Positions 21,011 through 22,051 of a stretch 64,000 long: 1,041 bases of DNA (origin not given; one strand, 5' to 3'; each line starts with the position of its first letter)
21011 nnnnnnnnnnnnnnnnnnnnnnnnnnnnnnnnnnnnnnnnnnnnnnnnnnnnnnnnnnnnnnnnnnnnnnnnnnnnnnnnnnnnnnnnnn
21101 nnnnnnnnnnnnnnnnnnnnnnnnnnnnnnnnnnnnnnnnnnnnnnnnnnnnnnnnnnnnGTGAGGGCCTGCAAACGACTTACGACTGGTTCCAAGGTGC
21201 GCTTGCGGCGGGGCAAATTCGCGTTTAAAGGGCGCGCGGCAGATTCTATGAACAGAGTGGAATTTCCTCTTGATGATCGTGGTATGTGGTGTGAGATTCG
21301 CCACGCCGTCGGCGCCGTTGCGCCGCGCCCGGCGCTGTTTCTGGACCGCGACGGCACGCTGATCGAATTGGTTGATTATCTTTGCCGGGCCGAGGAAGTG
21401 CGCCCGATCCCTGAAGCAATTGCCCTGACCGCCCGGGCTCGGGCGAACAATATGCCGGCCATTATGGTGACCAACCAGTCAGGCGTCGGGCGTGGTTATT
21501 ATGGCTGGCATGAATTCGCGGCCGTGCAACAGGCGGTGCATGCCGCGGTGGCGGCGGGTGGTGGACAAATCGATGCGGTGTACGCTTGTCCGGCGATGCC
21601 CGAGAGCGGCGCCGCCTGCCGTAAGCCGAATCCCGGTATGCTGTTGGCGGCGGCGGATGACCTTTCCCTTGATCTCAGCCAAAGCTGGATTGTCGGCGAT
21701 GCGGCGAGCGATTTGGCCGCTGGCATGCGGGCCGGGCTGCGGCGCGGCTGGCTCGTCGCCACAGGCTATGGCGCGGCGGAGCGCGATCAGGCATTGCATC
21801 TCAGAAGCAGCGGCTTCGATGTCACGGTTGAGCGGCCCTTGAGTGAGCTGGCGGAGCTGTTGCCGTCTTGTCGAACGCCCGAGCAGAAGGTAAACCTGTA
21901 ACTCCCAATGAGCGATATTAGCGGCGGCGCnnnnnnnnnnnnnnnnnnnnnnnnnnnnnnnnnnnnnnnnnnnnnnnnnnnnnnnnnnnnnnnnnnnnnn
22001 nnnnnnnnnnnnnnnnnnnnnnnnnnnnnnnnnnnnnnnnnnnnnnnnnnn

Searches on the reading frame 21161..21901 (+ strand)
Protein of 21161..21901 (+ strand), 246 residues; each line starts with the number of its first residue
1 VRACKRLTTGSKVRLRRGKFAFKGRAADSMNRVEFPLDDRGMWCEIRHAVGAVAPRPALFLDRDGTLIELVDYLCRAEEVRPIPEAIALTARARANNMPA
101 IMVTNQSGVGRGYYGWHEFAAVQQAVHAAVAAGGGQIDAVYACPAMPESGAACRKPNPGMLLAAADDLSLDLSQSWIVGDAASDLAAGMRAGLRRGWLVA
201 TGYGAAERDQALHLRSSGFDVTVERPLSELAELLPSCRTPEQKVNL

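Call 3: search_protein_families(library=pfam, proteins=[window:21161-21901:+])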
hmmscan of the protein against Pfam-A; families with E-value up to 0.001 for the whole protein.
window:21161-21901:+ (246 aa): 5 families
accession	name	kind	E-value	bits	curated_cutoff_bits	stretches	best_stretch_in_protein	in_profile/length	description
PF13242.12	Hydrolase_like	-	1.9e-12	47.4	22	1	153-210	2-59/75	HAD-hyrolase-like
PF00702.32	Hydrolase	-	2.1e-06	28.7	26.4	1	69-192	86-191/191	haloacid dehalogenase-like hydrolase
PF08645.17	PNK3P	-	6e-05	23.3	22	1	94-184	42-129/161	Polynucleotide kinase 3 phosphatase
PF13419.12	HAD_2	-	0.00012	22.7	23.8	1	154-195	134-175/178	Haloacid dehalogenase-like hydrolase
PF13344.12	Hydrolase_6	-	0.00041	20.8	27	0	60-109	2-42/101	Haloacid dehalogenase-like hydrolase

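Call 4: search_protein_families(library=ncbifam, proteins=[window:21161-21901:+])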
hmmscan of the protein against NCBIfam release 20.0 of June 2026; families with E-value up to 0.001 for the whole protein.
window:21161-21901:+ (246 aa): 13 families
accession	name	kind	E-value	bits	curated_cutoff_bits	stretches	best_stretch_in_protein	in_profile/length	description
NF006506.0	PRK08942.1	equivalog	3.2e-39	134.4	178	1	57-213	4-161/182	D-glycero-beta-D-manno-heptose 1,7-bisphosphate 7-phosphatase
TIGR01656.1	Histidinol-ppas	subfamily_domain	1.7e-36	125.3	84.15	1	57-201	1-148/149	histidinol-phosphate phosphatase domain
TIGR00213.1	GmhB_yaeD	subfamily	1.4e-27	96.5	149.6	1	57-203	2-154/176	D-glycero-beta-D-manno-heptose 1,7-bisphosphate 7-phosphatase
TIGR01662.1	HAD-SF-IIIA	subfamily_domain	1e-26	93.7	44.6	1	58-198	2-138/141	HAD-IIIA family hydrolase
NF050049.1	HBPPhtaseGmhB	domain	2.8e-24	85.8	250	1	58-203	5-148/171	D-glycero-alpha-D-manno-heptose-1,7-bisphosphate 7-phosphatase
NF005264.0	PRK06769.1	equivalog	8.2e-20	71.3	217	1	57-207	5-144/175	HAD-IIIA family hydrolase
NF003937.0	PRK05446.1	equivalog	4.8e-19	68.6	443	1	57-188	4-138/355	bifunctional histidinol-phosphatase/imidazoleglycerol-phosphate dehydratase HisB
TIGR01261.1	hisB_Nterm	equivalog_domain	4.1e-17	62.1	140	1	57-186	2-134/161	histidinol-phosphatase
TIGR01449.2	PGP_bact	equivalog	1.4e-06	28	180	1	153-208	139-193/213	phosphoglycolate phosphatase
NF009695.0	PRK13222.1-2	equivalog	1.7e-05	24.4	225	1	153-207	148-199/226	phosphoglycolate phosphatase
NF009696.0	PRK13222.1-3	equivalog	2.7e-05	24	359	1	151-233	139-215/223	N-acetylmuramic acid 6-phosphate phosphatase MupP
TIGR01454.1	AHBA_synth_RP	hypoth_equivalog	3.2e-05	23.7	246.65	1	154-231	130-201/205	AHBA synthesis associated protein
TIGR01548.1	HAD-SF-IA-hyp1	hypoth_equivalog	0.00023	20.7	140.2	0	152-191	158-197/197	TIGR01548 family HAD-type hydrolase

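Call 13: search_solved_structures(query=window:21248-21901:+, show_alignments=3, max_evalue=0.001)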
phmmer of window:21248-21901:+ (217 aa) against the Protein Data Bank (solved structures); distinct sequences matched with E-value up to 0.001: 6.
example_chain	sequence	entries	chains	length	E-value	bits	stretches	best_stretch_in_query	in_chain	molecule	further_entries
2o2x_A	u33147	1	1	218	6.7e-34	121.1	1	6-179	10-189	hypothetical protein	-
3l8h_A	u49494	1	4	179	2e-23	86.8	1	30-177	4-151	Putative haloacid dehalogenase-like hydrolase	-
4pnh_A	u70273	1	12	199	3.9e-23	85.9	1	27-176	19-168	D,D-heptose 1,7-bisphosphate phosphatase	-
3l8e_A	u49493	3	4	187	1.3e-19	74.4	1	28-174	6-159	D,D-heptose 1,7-bisphosphate phosphatase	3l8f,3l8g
2gmw_A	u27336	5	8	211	1.3e-19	74.4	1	27-175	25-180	D,D-heptose 1,7-bisphosphate phosphatase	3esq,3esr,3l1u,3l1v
2fpr_A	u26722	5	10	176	2.5e-12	50.6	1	27-164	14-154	Histidine biosynthesis bifunctional protein hisB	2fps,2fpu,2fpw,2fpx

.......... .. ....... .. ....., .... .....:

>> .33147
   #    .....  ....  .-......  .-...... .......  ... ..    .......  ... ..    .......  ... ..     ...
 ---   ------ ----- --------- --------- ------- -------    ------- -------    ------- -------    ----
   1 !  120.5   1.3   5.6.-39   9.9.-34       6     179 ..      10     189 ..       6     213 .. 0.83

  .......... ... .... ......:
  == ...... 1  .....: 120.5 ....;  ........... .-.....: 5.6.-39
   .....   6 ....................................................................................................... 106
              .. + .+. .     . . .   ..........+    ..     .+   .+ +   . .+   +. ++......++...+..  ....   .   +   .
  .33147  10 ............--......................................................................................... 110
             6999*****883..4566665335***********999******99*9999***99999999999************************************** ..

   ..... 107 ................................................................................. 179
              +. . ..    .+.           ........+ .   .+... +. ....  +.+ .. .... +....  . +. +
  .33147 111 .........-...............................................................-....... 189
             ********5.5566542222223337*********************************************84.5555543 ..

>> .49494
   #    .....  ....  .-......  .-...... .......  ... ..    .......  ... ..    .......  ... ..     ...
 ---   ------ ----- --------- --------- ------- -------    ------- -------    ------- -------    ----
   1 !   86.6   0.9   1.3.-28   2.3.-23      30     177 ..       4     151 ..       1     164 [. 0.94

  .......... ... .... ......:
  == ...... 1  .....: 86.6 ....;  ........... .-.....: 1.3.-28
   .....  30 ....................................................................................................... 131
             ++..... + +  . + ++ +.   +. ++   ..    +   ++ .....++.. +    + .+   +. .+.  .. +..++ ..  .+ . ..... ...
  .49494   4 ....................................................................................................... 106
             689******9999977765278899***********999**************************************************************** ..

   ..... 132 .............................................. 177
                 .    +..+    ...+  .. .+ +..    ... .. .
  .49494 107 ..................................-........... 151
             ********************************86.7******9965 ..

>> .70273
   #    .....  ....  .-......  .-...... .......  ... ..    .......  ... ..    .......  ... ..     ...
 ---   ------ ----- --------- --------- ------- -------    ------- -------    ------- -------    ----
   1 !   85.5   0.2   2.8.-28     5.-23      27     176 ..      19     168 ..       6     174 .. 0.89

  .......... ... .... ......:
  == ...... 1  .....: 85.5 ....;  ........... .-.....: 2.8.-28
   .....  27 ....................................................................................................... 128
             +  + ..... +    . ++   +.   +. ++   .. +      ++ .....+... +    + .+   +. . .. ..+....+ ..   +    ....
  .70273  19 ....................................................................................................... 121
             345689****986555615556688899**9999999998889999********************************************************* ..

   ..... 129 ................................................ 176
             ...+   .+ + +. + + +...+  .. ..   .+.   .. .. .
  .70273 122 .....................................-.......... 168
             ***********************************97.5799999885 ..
